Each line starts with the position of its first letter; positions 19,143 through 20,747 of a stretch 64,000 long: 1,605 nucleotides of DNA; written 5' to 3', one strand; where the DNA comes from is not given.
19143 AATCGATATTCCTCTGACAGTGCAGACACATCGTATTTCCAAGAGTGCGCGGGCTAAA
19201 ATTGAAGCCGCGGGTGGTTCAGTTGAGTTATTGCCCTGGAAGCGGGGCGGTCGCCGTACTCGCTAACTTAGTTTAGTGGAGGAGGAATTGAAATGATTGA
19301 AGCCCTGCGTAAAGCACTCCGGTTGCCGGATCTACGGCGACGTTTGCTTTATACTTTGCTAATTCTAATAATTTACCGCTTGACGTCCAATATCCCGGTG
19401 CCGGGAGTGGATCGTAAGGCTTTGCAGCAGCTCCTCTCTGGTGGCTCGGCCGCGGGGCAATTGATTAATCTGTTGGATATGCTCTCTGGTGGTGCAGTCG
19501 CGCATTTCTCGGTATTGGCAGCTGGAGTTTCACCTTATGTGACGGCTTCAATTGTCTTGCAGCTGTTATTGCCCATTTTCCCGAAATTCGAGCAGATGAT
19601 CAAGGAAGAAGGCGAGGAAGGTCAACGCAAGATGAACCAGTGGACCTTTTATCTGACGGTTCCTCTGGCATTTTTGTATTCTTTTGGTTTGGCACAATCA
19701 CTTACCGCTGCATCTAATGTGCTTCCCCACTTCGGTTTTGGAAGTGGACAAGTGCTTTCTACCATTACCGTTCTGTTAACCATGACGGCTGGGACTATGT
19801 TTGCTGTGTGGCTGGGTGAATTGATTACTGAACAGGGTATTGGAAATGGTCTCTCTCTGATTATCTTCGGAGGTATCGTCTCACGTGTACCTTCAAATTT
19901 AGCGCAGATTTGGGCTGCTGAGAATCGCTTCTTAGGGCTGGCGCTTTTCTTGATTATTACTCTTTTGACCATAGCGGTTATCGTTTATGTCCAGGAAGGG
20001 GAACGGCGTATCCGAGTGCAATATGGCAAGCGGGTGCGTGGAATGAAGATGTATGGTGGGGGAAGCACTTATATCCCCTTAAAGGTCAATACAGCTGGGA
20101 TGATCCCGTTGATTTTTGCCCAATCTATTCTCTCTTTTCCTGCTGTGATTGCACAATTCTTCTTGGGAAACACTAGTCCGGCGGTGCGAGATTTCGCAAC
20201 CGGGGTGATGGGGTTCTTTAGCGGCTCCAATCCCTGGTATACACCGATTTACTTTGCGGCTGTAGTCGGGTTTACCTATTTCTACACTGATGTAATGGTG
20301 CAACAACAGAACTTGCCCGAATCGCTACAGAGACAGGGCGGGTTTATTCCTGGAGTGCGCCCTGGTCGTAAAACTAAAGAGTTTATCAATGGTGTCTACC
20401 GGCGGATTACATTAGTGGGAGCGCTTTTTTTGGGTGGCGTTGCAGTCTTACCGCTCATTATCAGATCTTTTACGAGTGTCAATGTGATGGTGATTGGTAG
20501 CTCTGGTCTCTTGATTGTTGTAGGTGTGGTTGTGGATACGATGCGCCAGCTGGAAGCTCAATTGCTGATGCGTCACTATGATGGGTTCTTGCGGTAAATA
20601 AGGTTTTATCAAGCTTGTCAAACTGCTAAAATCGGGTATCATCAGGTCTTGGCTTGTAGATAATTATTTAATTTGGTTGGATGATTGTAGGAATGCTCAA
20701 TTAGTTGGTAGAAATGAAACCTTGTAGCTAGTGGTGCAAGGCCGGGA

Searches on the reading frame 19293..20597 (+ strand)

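Call 73: search_protein_families(library=pfam, proteins=[window:19293-20597:+], max_evalue=0.00001)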
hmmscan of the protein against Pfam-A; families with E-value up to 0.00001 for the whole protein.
window:19293-20597:+ (434 aa): 1 family
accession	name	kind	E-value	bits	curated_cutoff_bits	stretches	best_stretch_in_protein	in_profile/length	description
PF00344.25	SecY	-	2.1e-98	329.9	32.2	1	73-417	1-306/306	SecY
